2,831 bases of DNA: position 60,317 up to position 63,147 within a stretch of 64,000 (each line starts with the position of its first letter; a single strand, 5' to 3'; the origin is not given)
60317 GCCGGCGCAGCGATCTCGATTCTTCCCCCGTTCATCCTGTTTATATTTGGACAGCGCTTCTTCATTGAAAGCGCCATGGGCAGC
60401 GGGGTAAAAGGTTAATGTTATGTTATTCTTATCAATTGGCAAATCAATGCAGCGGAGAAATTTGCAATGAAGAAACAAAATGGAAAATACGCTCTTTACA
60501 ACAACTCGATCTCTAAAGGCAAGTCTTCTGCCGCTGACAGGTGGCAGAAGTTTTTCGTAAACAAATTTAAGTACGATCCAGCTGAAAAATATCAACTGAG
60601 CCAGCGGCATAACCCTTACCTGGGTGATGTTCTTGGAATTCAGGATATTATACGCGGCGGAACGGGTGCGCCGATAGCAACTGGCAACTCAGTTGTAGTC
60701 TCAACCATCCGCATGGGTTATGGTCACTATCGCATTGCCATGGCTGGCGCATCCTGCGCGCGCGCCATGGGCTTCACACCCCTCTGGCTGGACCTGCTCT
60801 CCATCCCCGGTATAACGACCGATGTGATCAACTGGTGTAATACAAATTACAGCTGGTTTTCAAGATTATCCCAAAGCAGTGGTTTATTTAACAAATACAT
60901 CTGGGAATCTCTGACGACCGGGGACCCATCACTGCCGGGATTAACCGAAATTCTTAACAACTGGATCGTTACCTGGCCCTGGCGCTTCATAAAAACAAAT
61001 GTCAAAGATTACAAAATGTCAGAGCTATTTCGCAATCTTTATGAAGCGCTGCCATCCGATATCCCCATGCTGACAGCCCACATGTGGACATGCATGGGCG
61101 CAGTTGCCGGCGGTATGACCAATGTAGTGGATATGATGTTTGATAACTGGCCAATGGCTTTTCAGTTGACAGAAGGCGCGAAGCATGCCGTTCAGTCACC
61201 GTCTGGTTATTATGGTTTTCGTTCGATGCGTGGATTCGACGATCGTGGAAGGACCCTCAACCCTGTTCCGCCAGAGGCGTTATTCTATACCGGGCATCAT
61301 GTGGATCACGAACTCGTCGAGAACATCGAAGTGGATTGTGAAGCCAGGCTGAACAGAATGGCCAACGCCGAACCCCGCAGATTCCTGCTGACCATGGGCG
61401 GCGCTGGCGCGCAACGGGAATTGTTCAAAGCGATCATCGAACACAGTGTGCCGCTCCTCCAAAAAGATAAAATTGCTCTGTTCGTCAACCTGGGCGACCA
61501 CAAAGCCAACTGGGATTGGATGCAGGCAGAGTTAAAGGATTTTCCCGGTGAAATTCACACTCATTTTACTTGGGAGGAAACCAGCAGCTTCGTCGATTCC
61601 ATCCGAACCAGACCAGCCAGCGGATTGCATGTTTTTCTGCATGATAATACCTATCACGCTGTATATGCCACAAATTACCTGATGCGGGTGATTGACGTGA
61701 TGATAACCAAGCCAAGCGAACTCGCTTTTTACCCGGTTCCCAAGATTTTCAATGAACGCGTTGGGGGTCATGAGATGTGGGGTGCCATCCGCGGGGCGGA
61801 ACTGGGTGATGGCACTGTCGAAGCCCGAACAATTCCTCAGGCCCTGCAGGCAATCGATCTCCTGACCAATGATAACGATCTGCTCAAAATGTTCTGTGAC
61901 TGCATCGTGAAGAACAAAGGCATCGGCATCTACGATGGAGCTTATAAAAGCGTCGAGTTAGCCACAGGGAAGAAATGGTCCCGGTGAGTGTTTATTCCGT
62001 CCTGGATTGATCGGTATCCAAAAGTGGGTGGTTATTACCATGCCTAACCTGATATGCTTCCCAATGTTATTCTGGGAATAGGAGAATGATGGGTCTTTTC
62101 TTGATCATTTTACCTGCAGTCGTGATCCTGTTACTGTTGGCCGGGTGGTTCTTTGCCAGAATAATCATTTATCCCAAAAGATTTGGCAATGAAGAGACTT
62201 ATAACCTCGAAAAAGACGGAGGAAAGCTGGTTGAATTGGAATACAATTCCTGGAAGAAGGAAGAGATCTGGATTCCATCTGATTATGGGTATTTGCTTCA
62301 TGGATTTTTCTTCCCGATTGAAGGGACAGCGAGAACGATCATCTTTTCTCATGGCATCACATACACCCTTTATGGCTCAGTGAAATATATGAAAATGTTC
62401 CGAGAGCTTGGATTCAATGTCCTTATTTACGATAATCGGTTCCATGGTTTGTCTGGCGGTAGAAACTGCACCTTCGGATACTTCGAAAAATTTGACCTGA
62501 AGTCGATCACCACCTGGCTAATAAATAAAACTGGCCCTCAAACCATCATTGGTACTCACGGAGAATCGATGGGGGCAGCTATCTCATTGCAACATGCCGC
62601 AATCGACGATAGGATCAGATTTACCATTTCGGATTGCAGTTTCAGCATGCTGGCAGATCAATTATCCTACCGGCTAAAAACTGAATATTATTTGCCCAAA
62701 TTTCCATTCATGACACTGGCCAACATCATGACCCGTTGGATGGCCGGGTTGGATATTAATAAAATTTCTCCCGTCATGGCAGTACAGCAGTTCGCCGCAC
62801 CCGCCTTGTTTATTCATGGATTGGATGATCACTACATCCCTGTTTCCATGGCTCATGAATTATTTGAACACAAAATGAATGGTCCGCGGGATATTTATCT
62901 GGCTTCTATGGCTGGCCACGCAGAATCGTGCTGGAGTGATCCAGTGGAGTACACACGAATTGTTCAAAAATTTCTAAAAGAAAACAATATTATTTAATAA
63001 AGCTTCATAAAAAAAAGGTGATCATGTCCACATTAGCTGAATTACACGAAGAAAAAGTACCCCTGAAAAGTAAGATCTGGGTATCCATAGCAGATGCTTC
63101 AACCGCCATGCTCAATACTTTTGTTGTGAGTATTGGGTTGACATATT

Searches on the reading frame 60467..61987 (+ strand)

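Call 55: search_protein_families(library=pfam, proteins=[window:60467-61987:+], max_evalue=0.00001)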
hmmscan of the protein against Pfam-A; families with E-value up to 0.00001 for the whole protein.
window:60467-61987:+ (506 aa): 2 families
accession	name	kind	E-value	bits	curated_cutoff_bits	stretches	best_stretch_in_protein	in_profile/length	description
PF22053.2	DUF6938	-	3.9e-99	331.5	27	1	267-500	1-236/236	Domain of unknown function (DUF6938)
PF22052.2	DUF6937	-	5.8e-88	294.5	27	1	10-252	2-227/228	Domain of unknown function (DUF6937)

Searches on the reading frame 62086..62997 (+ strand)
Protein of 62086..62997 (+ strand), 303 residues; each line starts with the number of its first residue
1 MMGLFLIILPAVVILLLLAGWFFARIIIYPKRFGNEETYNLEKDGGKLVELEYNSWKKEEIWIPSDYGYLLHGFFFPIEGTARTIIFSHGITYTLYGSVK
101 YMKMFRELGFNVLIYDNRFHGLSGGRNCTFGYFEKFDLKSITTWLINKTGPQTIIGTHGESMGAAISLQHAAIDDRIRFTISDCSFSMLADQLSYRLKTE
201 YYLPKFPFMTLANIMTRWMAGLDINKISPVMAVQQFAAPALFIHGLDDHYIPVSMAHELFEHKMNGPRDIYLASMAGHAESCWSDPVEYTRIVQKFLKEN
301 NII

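Call 55: search_protein_families(library=pfam, proteins=[window:62086-62997:+], max_evalue=0.00001)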
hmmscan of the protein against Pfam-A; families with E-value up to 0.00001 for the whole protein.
window:62086-62997:+ (303 aa): 2 families
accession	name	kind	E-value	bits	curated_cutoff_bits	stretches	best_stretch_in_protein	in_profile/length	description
PF00561.26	Abhydrolase_1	-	1.2e-12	48.4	25.8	1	84-208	2-122/245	alpha/beta hydrolase fold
PF12146.15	Hydrolase_4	-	1.4e-10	41.4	27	1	83-172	5-95/239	Serine aminopeptidase, S33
